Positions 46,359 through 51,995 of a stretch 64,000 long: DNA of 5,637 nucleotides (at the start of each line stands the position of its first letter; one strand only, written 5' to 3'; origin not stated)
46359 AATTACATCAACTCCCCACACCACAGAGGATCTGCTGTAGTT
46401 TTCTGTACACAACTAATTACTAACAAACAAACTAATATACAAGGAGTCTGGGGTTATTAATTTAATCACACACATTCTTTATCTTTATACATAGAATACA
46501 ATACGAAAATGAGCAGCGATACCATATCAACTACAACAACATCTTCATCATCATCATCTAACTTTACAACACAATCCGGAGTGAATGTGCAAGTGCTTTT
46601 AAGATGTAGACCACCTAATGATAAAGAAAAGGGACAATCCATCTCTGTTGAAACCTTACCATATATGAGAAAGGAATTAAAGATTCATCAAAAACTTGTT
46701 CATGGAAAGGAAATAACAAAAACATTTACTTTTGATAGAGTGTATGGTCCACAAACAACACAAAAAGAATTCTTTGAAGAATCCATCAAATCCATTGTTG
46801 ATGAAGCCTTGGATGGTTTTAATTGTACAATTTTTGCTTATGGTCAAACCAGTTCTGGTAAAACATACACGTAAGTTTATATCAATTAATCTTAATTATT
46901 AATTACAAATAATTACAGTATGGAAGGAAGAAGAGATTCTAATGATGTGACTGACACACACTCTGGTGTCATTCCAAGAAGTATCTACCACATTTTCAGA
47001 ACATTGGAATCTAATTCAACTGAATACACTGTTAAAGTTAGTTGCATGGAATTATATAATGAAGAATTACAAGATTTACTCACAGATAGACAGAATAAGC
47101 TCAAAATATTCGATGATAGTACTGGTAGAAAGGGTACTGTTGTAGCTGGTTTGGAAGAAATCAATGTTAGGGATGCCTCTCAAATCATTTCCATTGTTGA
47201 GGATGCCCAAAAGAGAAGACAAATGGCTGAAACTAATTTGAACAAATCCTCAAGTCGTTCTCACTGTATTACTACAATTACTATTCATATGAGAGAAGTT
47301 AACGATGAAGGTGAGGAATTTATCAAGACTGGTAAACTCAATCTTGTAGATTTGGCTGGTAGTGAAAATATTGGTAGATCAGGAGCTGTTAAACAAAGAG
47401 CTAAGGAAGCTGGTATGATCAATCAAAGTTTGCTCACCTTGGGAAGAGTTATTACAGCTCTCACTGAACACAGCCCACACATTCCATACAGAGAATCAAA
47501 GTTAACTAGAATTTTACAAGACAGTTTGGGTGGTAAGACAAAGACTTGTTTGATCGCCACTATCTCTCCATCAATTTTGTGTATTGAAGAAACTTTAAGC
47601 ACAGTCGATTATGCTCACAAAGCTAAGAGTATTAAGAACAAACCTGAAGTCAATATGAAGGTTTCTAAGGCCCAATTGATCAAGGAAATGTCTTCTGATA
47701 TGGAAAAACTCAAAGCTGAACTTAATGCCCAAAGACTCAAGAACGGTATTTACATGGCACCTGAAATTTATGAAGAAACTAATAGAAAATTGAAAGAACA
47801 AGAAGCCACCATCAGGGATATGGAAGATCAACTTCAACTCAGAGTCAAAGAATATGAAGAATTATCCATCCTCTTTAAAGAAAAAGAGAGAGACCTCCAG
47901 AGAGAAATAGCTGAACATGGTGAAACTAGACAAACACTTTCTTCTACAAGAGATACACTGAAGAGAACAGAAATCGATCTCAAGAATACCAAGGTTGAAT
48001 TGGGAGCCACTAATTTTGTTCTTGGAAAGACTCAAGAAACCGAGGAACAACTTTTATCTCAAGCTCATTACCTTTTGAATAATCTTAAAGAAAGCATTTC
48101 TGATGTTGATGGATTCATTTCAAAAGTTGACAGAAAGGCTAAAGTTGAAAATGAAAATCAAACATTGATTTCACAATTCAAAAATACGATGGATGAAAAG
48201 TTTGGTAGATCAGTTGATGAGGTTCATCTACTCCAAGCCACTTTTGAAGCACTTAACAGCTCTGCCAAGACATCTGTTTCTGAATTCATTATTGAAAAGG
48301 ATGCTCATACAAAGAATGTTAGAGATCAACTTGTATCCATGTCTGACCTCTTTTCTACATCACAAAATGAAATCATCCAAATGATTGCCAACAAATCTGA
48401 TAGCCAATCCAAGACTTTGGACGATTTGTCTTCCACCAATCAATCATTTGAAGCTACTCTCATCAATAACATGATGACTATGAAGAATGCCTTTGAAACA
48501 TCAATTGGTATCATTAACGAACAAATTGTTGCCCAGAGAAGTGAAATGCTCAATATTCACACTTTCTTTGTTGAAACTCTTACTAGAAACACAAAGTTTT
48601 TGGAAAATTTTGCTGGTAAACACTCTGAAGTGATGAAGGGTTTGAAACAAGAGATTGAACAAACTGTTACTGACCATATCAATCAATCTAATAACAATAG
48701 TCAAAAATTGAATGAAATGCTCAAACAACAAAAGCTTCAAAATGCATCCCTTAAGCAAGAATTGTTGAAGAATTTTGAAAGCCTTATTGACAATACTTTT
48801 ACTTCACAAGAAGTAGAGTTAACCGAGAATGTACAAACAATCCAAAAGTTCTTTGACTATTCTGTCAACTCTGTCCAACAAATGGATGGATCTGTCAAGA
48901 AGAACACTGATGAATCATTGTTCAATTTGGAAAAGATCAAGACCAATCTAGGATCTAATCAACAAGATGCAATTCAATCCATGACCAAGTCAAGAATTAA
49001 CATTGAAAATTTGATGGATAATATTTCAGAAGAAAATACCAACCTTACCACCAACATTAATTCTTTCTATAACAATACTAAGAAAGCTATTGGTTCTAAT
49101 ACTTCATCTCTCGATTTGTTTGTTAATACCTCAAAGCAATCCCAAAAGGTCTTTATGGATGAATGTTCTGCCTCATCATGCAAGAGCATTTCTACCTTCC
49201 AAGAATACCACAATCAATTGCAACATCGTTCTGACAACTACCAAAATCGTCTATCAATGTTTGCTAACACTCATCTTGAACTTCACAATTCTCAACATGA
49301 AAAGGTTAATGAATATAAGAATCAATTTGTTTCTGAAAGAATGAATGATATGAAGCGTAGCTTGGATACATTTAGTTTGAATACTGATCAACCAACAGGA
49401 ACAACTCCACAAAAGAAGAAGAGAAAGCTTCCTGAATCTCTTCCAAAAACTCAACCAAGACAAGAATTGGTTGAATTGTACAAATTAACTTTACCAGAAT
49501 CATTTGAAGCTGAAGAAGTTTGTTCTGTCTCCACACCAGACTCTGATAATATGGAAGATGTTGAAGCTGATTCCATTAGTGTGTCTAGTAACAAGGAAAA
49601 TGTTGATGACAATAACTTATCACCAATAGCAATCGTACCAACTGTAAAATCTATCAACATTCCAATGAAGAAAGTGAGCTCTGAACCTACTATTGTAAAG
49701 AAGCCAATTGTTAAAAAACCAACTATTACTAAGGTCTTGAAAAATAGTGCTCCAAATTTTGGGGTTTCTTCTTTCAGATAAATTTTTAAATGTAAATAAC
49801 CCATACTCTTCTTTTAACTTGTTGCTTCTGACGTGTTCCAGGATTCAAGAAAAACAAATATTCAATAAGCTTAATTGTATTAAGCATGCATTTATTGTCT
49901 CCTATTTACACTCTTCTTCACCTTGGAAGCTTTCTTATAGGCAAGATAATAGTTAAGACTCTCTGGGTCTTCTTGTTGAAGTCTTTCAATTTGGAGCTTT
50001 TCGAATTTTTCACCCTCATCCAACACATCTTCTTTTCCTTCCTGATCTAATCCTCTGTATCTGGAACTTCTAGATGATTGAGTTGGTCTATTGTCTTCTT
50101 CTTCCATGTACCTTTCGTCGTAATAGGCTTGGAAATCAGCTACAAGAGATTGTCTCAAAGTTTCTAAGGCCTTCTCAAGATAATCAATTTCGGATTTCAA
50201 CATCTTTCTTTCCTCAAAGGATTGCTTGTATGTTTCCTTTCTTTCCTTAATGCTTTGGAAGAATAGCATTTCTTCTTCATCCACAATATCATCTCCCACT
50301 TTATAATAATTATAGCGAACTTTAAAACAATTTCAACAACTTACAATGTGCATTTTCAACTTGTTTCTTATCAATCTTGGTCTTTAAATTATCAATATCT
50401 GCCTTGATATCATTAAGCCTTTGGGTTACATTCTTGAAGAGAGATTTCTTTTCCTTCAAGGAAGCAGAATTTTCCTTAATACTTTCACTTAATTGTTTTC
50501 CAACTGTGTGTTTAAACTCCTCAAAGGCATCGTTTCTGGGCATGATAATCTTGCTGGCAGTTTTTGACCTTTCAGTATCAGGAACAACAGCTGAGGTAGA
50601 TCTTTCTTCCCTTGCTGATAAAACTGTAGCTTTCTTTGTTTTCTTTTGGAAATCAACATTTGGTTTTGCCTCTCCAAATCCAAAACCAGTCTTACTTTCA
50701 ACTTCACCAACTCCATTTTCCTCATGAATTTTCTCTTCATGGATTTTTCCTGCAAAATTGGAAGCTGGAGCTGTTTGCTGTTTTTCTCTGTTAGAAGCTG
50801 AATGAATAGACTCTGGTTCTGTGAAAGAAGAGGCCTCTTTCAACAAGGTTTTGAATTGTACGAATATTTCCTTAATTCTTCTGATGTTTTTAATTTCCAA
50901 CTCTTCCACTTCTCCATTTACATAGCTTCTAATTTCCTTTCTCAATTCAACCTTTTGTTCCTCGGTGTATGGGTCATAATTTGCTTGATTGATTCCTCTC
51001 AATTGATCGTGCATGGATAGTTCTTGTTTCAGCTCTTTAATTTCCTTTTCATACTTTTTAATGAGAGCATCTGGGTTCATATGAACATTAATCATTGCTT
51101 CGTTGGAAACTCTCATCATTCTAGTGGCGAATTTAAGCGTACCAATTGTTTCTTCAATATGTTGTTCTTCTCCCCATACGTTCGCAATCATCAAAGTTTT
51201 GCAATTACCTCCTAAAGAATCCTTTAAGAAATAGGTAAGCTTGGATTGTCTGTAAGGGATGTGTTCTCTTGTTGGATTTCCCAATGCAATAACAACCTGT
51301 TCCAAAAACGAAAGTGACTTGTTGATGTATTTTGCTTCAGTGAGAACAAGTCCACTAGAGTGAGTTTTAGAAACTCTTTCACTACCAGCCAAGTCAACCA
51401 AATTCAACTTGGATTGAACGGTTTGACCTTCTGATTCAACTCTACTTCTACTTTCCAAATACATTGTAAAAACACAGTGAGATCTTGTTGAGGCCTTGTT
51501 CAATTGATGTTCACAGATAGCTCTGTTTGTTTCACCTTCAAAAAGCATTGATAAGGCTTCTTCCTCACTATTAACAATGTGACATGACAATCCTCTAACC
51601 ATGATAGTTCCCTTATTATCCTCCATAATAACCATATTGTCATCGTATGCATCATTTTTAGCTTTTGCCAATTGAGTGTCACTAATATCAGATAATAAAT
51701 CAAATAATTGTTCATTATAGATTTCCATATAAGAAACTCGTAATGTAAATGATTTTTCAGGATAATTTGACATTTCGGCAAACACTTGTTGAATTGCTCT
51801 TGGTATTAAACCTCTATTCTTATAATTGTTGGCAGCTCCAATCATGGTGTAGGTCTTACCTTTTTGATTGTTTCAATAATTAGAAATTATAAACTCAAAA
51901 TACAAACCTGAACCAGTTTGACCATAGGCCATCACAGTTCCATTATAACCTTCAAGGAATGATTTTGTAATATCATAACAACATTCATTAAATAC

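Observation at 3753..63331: Unusual density of cilium/flagellum genes: CFAP58, kinesin-9B, ARMC9, kinesin-9A, dynein-IC-like WD40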

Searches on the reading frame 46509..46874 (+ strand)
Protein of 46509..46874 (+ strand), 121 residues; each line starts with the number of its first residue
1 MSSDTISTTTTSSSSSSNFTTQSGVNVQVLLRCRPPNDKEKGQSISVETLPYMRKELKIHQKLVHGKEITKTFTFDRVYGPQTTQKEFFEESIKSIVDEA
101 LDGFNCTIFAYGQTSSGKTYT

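Call 4: search_protein_families(library=pfam, proteins=[window:46509-46874:+], max_evalue=0.01)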
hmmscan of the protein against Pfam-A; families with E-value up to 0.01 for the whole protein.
window:46509-46874:+ (121 aa): 2 families
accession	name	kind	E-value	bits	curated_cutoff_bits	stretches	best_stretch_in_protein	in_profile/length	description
PF00225.29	Kinesin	-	2.1e-24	86.6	29.3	1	32-121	1-91/327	Kinesin motor domain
PF16796.11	Microtub_bd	-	7.6e-17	62.1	27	1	26-121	21-107/155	Microtubule binding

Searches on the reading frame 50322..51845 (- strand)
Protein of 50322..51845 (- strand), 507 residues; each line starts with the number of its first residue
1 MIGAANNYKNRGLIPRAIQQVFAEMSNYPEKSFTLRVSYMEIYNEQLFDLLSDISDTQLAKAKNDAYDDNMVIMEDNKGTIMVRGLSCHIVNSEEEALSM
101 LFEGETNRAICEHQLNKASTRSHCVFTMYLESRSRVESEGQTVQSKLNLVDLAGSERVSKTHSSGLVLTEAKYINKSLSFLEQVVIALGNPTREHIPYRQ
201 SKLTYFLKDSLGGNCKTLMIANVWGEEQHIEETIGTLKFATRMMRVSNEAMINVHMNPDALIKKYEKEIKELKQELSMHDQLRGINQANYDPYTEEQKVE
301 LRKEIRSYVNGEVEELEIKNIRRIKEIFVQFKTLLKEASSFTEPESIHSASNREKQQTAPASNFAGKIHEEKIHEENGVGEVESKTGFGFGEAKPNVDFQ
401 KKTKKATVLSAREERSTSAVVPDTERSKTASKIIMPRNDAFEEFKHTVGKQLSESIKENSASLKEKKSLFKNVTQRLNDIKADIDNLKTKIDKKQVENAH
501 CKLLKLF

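Call 4: search_protein_families(library=pfam, proteins=[window:50322-51845:-], max_evalue=0.01)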
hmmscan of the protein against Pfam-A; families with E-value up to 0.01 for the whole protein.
window:50322-51845:- (507 aa): 3 families
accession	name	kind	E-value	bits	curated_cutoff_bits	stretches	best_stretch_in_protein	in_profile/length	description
PF00225.29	Kinesin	-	9.5e-76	255.3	29.3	1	7-245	96-326/327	Kinesin motor domain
PF23735.1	KIF9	-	1.1e-10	42.3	31.9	1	435-500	1-64/140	Kinesin-like protein KIF9 domain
PF16796.11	Microtub_bd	-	3.2e-05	24.3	27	1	9-51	111-155/155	Microtubule binding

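Call 43: search_solved_structures(query=window:50322-51845:-, max_evalue=1e-40)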
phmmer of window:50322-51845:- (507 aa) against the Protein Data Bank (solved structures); distinct sequences matched with E-value up to 1e-40: 36.
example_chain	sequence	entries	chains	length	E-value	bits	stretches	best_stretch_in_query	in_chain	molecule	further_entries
9ijj_c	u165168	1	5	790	1.7e-113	383.2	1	1-418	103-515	Kinesin-like protein KIF9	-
7n61_0X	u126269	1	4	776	3.1e-87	296.6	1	2-334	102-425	Kinesin-like protein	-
3nwn_A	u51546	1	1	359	2.9e-81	277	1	1-244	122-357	Kinesin-like protein KIF9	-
7a3z_A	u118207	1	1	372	6.6e-48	167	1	10-274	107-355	Osmotic avoidance abnormal protein 3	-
3zfd_A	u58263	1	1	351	4.2e-46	161.1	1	11-256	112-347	CHROMOSOME-ASSOCIATED KINESIN KIF4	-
3zfc_A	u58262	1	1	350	4.3e-46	161.1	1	11-256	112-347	CHROMOSOME-ASSOCIATED KINESIN KIF4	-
1goj_A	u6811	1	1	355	1.5e-44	156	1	8-262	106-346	KINESIN HEAVY CHAIN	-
6zph_B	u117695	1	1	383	5.9e-44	154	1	8-254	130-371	Kinesin-like protein KIF15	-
6zpi_C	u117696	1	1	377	6.5e-44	153.9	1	8-254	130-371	Kinesin-like protein KIF15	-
3b6u_A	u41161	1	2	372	9.1e-44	153.4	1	4-265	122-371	Kinesin-like protein KIF3B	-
7a40_A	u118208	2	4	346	9.2e-44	153.4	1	10-253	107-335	Osmotic avoidance abnormal protein 3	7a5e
6wwe_K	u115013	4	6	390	1.3e-43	152.9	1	10-274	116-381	Kinesin-like protein KIF14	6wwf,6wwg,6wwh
4bn2_A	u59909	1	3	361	1.4e-43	152.8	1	8-254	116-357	KINESIN-LIKE PROTEIN KIF15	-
7ryp_A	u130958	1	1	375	1.5e-43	152.6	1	8-254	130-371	Kinesin-like protein KIF15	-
3j8x_K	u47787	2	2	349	5.5e-43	150.8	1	4-268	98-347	Kinesin-1 heavy chain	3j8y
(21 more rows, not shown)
